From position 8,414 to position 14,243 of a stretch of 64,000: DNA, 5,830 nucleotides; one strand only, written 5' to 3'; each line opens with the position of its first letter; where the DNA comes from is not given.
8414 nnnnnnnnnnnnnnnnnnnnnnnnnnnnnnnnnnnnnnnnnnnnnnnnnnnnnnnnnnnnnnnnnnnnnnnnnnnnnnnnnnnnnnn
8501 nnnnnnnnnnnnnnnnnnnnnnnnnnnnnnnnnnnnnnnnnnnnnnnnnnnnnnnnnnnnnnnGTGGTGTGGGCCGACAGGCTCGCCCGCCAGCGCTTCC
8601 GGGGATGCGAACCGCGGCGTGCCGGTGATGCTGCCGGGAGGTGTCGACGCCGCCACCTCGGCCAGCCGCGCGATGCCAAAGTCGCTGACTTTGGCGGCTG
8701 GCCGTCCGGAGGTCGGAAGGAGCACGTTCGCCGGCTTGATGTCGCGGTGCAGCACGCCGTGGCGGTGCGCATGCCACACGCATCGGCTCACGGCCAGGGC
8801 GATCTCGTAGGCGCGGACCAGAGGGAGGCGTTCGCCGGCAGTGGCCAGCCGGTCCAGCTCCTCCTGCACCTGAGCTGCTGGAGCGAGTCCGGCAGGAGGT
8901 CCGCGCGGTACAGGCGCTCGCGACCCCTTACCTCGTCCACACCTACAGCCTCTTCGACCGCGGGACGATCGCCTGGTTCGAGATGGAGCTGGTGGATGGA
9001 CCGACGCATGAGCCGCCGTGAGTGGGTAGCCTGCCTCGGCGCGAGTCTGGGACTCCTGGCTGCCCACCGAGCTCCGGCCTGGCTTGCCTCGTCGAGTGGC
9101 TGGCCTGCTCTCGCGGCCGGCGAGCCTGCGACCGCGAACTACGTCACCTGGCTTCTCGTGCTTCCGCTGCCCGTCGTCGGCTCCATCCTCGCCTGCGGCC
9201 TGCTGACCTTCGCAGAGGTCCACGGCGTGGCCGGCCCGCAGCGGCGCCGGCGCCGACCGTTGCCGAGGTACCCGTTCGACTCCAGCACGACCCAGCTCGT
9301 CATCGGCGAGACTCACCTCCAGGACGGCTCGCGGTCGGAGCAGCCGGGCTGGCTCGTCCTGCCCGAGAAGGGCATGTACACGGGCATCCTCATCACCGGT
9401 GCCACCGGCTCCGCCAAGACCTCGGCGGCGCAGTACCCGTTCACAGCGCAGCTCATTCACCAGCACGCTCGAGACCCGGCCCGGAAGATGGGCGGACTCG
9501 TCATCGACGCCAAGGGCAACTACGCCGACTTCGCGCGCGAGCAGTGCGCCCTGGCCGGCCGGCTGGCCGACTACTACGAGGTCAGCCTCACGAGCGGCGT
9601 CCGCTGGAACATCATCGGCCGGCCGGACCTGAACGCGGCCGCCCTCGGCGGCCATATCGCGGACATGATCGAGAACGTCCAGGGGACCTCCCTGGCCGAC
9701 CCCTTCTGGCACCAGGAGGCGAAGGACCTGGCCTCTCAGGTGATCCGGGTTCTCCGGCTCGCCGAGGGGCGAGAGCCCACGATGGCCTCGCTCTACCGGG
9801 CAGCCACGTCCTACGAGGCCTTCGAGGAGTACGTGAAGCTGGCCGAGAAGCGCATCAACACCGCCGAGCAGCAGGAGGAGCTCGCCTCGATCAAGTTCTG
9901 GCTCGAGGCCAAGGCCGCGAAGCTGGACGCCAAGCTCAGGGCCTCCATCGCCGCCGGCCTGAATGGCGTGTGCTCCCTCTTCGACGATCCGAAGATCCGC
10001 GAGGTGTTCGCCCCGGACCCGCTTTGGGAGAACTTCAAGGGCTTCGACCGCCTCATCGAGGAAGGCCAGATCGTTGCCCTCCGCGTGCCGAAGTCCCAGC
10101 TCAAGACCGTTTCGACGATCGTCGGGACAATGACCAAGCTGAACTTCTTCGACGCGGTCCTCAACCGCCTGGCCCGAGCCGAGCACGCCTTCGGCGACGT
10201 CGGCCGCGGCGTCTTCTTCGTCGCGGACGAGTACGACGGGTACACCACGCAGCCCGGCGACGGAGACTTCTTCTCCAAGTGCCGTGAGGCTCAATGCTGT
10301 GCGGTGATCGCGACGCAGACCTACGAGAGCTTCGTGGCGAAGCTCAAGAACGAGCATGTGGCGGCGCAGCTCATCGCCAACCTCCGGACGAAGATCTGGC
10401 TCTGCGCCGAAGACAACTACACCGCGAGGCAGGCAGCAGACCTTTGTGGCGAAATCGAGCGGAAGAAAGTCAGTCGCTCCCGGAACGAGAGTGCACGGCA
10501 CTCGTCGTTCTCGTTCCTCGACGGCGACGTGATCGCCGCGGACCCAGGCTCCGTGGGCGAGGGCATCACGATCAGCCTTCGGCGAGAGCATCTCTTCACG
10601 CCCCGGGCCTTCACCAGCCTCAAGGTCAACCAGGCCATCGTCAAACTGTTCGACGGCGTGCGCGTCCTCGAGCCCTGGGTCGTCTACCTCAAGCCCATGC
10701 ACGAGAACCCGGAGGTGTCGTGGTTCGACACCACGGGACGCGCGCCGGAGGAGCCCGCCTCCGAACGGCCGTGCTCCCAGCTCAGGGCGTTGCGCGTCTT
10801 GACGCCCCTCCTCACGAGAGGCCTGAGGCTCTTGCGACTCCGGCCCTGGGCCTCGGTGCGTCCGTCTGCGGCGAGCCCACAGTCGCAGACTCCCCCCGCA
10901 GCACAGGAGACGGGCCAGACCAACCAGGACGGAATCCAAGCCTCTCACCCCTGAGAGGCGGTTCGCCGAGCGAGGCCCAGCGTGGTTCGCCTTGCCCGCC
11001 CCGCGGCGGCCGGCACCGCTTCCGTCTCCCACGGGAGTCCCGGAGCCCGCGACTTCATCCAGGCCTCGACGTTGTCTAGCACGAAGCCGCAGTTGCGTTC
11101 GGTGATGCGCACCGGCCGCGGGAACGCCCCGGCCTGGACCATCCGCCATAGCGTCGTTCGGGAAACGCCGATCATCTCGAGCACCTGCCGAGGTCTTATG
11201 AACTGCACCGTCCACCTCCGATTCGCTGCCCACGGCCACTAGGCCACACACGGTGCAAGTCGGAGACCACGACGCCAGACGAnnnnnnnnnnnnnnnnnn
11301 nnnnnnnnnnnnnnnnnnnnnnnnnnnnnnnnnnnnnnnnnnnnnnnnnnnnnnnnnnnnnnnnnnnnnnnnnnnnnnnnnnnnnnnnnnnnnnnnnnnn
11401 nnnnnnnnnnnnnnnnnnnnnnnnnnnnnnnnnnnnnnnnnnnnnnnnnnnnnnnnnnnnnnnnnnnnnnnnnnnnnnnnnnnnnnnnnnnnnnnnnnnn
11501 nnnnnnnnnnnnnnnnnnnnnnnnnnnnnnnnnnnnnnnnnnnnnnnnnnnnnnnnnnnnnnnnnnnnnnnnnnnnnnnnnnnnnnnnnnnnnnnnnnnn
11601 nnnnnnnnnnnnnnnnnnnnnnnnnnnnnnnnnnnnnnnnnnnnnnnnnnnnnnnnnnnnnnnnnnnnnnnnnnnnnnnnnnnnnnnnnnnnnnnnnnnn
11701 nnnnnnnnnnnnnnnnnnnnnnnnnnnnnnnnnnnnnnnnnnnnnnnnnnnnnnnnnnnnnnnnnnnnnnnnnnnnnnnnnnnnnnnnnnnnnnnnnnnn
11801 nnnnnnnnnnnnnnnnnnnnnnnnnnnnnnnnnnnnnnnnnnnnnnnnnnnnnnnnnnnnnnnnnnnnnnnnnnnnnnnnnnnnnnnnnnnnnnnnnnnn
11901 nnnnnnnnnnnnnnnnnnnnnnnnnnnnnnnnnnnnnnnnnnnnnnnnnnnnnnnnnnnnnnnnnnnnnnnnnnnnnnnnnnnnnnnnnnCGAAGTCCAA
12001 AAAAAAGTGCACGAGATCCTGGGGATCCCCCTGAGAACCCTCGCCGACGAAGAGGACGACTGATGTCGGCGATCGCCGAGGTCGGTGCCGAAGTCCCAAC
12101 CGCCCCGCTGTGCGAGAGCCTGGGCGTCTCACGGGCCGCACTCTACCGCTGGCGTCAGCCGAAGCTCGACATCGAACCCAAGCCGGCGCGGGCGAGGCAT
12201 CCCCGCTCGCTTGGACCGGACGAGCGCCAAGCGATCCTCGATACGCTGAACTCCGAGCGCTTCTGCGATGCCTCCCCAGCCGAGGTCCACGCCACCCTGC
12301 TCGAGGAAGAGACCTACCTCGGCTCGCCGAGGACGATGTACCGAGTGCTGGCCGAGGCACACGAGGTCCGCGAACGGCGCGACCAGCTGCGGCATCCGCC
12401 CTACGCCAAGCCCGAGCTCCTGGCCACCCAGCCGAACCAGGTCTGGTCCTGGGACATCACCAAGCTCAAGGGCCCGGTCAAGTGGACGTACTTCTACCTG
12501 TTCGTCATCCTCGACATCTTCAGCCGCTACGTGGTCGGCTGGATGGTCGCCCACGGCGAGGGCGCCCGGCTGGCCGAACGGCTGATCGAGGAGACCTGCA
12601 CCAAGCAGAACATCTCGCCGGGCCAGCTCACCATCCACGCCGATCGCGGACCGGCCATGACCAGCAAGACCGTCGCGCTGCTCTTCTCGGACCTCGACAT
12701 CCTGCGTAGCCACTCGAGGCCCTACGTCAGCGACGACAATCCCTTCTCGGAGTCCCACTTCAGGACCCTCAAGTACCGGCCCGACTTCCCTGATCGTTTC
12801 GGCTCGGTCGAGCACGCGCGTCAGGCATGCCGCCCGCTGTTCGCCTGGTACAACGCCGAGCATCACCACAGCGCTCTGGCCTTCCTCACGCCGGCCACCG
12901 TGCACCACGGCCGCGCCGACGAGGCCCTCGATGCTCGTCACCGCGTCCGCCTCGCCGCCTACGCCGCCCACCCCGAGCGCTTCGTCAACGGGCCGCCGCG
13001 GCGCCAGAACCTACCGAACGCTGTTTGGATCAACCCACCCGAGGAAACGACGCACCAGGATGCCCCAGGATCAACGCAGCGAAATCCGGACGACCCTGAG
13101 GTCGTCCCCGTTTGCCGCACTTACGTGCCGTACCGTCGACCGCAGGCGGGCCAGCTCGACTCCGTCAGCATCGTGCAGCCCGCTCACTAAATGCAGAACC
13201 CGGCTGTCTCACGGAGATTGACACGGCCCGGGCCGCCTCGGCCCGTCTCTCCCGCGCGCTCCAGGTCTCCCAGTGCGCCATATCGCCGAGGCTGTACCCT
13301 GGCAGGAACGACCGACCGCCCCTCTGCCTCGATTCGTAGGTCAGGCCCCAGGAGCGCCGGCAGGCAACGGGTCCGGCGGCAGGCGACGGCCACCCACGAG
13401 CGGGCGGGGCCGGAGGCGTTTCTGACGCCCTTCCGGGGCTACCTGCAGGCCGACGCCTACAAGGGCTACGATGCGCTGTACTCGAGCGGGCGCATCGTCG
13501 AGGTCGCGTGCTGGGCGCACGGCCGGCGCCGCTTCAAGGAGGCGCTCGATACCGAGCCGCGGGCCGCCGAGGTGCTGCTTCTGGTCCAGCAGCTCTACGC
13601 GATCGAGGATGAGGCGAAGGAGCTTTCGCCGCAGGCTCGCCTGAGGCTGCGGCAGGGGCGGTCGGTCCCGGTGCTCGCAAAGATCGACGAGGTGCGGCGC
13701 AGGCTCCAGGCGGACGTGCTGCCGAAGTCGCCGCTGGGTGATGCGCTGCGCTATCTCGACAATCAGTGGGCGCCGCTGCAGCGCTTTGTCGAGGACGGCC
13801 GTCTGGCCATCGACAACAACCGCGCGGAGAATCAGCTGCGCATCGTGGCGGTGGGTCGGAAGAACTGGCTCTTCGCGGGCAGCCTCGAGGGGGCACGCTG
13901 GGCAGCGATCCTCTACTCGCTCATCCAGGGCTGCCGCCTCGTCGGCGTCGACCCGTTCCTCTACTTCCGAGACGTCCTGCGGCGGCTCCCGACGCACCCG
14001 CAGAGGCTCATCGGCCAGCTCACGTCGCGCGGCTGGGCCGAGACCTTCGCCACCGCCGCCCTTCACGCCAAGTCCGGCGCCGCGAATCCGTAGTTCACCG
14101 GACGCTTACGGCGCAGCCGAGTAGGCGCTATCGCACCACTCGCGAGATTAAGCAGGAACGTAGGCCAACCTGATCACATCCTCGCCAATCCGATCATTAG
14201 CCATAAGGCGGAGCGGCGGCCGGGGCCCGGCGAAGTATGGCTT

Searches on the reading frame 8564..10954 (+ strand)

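Call 53: search_protein_families(library=pfam, proteins=[window:8564-10954:+], max_evalue=0.001)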
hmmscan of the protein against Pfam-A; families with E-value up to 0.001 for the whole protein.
window:8564-10954:+ (796 aa): 2 families
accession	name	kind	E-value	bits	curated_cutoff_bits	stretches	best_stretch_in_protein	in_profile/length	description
PF10412.15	TrwB_AAD_bind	-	1.4e-10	41.1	20.5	1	550-645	246-342/387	Type IV secretion-system coupling protein DNA-binding domain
PF12696.13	TraG-D_C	-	3.7e-07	30.5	22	1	550-646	2-97/126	TraM recognition site of TraD and TraG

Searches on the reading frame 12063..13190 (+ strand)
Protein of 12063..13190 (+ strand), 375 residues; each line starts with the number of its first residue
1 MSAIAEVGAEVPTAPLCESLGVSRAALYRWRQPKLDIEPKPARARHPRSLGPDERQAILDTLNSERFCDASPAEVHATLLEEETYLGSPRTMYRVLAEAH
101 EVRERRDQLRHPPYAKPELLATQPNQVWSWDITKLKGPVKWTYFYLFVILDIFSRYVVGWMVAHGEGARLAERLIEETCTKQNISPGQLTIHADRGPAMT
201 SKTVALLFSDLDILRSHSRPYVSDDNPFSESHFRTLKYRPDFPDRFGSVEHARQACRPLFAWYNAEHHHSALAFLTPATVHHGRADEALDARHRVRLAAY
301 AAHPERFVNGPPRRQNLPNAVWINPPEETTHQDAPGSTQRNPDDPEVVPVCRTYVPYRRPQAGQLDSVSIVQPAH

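Call 53: search_protein_families(library=pfam, proteins=[window:12063-13190:+], max_evalue=0.001)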
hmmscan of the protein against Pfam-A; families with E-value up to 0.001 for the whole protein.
window:12063-13190:+ (375 aa): 4 families
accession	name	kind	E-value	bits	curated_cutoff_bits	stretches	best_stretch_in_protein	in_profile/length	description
PF00665.32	rve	-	9.2e-22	77.7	32.6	1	122-221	2-100/102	Integrase core domain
PF13683.12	rve_3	-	1.2e-12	47.9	26.5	1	215-277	5-67/67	Integrase core domain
PF13565.12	HTH_32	-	1.9e-05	25.5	33.7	1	36-96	16-73/73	Homeodomain-like domain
PF01527.26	HTH_Tnp_1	-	0.00041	21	24.1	0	2-33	14-46/75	Transposase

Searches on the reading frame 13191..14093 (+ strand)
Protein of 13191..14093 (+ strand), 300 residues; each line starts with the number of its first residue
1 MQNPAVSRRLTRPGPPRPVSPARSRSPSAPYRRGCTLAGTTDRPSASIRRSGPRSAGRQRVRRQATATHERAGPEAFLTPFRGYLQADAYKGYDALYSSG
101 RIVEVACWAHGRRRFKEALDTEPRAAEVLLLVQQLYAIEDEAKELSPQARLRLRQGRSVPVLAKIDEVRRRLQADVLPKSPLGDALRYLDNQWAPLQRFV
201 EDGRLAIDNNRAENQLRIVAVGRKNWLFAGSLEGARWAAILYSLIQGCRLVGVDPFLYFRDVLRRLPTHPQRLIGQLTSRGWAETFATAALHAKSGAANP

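Call 53: search_protein_families(library=pfam, proteins=[window:13191-14093:+], max_evalue=0.001)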
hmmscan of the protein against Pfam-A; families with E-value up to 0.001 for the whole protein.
window:13191-14093:+ (300 aa): 2 families
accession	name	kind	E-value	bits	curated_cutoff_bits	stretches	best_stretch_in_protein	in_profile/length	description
PF03050.20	DDE_Tnp_IS66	-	6.7e-53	180.4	23.1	1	70-236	115-283/284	Transposase IS66 family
PF13817.11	DDE_Tnp_IS66_C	-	1.4e-09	38.4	30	1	243-277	1-36/39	IS66 C-terminal element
